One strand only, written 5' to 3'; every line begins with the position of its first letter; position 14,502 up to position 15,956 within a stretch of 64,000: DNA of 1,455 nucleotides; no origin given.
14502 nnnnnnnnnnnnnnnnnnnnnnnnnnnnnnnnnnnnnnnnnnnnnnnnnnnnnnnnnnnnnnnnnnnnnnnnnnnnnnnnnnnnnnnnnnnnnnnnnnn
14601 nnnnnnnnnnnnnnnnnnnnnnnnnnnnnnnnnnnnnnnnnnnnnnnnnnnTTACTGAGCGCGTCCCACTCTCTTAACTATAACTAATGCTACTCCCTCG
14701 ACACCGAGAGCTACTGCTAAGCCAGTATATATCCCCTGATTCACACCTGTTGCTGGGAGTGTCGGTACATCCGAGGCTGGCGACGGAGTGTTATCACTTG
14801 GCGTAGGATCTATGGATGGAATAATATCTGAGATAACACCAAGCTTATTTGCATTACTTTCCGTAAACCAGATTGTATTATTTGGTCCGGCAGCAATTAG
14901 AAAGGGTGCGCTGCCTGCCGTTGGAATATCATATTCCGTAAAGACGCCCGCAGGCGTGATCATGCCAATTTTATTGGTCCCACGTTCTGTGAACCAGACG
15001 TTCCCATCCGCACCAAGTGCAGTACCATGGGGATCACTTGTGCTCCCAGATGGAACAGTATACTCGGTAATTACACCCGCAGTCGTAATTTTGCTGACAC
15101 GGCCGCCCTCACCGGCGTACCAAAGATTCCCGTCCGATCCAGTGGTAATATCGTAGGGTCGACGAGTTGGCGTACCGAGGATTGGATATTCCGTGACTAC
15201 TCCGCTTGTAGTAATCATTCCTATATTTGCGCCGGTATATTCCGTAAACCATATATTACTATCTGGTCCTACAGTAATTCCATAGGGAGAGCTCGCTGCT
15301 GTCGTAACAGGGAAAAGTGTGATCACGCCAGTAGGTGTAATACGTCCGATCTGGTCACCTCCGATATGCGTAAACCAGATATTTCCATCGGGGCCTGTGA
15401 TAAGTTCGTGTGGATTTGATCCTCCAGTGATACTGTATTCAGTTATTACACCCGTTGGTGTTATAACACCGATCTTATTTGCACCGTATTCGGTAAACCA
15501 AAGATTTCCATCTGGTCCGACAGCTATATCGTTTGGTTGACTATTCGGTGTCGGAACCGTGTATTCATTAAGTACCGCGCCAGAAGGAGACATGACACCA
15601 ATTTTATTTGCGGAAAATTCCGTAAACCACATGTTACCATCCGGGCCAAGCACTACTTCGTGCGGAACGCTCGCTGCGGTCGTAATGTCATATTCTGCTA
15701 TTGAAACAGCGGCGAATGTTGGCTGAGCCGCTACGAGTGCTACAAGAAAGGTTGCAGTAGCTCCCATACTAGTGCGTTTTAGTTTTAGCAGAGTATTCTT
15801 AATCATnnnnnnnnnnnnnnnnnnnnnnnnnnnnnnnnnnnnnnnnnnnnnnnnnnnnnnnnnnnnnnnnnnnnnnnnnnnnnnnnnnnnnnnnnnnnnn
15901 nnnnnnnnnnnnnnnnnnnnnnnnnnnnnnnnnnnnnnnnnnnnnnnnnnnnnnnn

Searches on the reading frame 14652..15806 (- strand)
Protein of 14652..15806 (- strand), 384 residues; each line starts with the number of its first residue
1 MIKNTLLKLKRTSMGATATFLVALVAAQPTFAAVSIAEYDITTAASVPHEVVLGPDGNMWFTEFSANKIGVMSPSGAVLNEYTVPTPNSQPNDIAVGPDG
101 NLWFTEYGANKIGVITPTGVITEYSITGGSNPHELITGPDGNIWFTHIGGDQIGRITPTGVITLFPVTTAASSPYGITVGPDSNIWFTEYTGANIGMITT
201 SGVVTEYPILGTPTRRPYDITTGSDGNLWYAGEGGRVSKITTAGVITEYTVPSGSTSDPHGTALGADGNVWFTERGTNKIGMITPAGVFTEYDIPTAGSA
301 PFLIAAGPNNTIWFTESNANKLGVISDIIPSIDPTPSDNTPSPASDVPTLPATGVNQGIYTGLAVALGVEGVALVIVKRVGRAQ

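Call 118: search_protein_families(library=pfam, proteins=[window:14652-15806:-], max_evalue=0.001)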
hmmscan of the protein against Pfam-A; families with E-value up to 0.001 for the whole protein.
window:14652-15806:- (384 aa): 5 families
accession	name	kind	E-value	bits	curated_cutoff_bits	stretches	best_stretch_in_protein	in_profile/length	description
PF24684.1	Vgb_lyase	-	6.9e-89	297.9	50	2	35-271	44-279/290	Virginiamycin B lyase family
PF08450.18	SGL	-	2e-13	51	26.3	0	258-315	185-243/246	SMP-30/Gluconolactonase/LRE-like region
PF07494.17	Reg_prop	-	8.3e-09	35.1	20.4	0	87-104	3-20/24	Two component regulator propeller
PF01436.27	NHL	-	1.5e-05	25.2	20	0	89-114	2-27/28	NHL repeat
PF20067.5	SSL_N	-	0.00037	20.7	18.9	0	89-105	21-37/46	Strictosidine synthase-like, N-terminal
